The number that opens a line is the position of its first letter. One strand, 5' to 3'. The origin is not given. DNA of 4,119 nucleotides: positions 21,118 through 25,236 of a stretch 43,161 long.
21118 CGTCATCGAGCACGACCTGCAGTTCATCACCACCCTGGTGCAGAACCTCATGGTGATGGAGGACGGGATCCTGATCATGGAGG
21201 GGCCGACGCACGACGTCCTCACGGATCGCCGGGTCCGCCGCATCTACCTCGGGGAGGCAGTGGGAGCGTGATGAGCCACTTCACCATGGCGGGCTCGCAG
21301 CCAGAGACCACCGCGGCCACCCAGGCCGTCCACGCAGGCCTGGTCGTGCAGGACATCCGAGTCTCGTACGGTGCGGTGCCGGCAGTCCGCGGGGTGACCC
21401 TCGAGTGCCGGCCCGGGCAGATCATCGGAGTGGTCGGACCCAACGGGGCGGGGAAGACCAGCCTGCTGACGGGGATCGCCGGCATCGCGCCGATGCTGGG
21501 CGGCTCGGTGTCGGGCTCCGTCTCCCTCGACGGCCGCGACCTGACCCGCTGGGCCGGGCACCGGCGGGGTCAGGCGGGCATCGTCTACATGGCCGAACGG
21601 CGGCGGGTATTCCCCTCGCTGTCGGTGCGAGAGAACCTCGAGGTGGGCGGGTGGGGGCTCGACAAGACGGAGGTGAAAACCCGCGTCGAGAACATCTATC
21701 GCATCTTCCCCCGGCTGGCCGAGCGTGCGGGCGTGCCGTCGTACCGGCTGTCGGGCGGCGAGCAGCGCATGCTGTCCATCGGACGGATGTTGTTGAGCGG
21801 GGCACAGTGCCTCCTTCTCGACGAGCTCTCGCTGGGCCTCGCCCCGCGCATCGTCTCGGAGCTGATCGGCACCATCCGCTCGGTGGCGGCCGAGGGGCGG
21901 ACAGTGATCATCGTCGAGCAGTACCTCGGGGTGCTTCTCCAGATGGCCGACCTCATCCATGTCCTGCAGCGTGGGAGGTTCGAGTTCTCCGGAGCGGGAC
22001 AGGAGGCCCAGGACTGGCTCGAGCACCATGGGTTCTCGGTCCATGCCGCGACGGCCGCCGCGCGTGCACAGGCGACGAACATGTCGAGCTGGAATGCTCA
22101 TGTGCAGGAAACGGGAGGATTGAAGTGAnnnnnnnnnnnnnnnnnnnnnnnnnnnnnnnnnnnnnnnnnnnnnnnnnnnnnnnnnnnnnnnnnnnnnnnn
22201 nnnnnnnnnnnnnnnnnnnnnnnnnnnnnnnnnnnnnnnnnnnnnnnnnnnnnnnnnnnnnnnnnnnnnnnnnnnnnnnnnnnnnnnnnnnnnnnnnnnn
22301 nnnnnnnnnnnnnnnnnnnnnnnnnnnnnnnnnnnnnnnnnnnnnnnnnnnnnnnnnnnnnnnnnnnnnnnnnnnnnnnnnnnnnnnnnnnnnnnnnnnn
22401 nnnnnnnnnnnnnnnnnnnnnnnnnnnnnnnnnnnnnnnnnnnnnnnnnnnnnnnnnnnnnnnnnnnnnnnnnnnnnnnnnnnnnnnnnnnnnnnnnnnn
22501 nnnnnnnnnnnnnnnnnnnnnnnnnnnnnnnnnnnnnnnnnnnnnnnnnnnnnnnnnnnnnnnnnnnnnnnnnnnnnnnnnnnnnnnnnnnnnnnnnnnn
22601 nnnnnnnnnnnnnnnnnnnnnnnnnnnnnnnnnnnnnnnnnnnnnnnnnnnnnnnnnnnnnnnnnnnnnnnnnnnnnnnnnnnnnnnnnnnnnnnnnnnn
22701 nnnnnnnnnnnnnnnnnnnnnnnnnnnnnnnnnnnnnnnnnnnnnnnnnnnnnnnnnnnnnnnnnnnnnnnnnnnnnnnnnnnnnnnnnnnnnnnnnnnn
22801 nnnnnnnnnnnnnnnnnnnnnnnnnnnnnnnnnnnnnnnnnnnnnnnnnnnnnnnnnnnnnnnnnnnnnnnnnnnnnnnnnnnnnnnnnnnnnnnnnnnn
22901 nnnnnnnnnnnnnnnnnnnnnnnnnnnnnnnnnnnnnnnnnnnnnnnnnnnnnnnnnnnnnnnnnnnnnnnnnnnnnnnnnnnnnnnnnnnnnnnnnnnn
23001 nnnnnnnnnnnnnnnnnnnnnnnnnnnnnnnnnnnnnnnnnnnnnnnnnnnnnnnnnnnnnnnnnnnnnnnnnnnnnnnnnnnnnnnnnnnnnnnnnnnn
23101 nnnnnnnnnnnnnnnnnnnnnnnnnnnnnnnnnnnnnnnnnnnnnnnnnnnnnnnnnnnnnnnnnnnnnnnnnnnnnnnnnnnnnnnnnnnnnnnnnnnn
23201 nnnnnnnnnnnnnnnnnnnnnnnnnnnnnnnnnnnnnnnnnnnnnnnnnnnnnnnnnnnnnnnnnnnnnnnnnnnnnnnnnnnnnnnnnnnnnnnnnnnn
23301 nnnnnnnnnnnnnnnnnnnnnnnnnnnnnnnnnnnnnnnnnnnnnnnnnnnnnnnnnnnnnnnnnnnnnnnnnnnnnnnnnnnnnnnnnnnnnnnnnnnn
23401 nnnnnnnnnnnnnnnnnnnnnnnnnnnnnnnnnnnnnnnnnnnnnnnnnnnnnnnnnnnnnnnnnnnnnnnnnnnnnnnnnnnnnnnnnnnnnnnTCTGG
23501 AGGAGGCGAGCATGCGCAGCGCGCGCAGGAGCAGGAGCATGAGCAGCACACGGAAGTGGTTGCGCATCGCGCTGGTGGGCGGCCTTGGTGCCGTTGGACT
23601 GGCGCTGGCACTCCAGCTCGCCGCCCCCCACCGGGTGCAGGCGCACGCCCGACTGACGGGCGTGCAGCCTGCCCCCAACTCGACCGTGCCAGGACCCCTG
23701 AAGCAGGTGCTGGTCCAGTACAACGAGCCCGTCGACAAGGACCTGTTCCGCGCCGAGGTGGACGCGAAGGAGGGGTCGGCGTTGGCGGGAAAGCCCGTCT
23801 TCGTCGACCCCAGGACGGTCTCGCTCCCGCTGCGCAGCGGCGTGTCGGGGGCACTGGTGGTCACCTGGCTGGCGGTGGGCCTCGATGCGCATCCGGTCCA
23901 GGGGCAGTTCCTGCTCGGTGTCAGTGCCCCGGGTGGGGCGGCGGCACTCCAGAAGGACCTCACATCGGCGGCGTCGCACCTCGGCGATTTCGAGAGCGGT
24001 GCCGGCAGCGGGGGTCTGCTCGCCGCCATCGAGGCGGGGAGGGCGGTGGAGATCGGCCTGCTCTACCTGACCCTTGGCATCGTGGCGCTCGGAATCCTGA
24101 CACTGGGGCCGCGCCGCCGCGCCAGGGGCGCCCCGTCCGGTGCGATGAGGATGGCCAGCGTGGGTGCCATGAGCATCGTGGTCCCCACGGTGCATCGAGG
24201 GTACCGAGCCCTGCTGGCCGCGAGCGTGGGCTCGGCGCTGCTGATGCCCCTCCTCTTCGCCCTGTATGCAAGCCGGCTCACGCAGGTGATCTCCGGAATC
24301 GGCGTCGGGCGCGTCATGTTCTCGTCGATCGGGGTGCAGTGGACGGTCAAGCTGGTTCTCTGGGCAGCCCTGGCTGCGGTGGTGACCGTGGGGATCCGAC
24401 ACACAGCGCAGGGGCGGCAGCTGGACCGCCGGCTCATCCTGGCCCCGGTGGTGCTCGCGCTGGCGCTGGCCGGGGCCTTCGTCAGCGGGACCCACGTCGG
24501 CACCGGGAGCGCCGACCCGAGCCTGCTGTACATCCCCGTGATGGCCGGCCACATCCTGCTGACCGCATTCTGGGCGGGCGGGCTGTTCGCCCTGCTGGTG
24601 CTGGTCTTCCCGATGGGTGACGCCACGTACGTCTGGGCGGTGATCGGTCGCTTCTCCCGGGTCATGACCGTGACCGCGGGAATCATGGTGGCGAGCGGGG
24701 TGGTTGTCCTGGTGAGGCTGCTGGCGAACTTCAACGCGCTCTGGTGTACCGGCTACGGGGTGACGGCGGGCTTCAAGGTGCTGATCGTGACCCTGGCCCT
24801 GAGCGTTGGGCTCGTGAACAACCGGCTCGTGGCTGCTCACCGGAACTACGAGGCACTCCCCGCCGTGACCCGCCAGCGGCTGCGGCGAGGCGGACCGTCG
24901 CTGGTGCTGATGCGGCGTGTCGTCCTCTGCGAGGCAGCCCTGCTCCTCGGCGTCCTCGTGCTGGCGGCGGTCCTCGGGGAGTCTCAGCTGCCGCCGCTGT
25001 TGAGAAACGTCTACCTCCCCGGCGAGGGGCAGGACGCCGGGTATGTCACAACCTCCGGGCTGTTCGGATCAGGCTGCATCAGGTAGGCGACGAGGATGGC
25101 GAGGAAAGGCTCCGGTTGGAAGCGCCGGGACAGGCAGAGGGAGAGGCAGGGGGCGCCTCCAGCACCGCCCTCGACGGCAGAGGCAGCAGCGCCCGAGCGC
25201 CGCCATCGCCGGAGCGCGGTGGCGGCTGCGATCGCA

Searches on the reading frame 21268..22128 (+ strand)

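Call 67: search_protein_families(library=pfam, proteins=[window:21268-22128:+], max_evalue=0.001)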
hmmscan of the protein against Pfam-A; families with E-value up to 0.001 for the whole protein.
window:21268-22128:+ (286 aa): 2 families
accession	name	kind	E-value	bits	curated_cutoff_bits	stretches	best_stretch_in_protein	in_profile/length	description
PF00005.33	ABC_tran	-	8.7e-24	85.1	25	1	41-186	2-134/137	ABC transporter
PF13304.12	AAA_21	-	1.5e-10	42.1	27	1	154-215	231-295/304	AAA domain, putative AbiEii toxin, Type IV TA system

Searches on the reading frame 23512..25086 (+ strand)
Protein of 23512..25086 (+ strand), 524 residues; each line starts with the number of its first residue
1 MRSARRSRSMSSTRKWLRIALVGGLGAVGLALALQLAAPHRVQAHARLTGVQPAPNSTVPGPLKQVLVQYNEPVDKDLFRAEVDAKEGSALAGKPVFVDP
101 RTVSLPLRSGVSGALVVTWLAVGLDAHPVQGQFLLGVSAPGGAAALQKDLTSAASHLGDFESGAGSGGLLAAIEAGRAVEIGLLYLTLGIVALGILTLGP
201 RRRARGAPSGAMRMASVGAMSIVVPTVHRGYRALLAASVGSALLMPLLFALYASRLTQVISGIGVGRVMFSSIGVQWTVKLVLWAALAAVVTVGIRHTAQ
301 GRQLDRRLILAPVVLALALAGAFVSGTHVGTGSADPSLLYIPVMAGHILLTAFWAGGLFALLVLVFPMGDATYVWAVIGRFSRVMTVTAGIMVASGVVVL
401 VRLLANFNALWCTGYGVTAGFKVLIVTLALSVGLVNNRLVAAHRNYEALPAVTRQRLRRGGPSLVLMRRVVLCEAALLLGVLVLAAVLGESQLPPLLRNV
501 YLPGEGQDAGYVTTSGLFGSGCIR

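Call 12: search_protein_families(library=pfam, proteins=[window:23512-25086:+], max_evalue=0.01)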
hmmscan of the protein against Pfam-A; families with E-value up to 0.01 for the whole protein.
window:23512-25086:+ (524 aa): 2 families
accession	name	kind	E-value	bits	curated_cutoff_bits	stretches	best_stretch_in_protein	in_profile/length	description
PF04234.18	CopC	-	3.6e-10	41.2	23.3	1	45-133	1-88/92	CopC domain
PF05425.18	CopD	-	1.2e-09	38.9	32.1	1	376-488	2-105/105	Copper resistance protein D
